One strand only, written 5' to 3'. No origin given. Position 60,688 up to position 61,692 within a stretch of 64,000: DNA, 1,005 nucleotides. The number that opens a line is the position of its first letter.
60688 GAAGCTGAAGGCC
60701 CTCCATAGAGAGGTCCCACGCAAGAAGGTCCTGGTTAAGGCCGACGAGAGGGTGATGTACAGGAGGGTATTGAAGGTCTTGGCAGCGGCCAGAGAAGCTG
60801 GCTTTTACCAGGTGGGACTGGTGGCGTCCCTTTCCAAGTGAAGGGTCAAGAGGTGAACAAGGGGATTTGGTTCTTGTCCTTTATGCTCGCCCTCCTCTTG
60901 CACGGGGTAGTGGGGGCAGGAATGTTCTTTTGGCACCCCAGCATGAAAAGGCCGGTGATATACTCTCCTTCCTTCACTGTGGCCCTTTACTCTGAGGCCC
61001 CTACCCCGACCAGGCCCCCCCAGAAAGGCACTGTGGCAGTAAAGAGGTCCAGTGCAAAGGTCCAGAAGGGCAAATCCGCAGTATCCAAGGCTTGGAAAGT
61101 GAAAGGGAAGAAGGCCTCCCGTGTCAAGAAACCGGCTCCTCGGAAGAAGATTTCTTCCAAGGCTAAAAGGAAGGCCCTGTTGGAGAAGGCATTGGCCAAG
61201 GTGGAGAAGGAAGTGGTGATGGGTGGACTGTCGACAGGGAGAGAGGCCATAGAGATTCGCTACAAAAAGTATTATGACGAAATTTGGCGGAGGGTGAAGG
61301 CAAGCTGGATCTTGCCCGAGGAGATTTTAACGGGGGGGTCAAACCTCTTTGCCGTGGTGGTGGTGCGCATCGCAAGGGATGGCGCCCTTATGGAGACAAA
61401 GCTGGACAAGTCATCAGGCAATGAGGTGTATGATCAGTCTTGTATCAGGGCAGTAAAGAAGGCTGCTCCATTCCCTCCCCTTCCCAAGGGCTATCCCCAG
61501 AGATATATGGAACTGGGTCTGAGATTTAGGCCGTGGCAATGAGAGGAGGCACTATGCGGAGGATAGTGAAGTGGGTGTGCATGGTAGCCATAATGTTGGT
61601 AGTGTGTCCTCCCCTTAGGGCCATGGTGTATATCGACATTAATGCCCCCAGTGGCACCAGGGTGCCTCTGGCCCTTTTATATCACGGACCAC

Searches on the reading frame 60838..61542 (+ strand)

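Call 66: search_protein_families(library=pfam, proteins=[window:60838-61542:+], max_evalue=0.001)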
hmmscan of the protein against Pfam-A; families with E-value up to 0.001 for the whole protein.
window:60838-61542:+ (234 aa): 2 families
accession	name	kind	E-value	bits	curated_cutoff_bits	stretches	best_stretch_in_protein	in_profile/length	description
PF13103.11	TonB_2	-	3e-19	69.4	22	1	142-230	1-85/85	TonB C terminal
PF03544.19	TonB_C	-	8.6e-06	26.6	24.6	1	173-221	19-67/79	Gram-negative bacterial TonB protein C-terminal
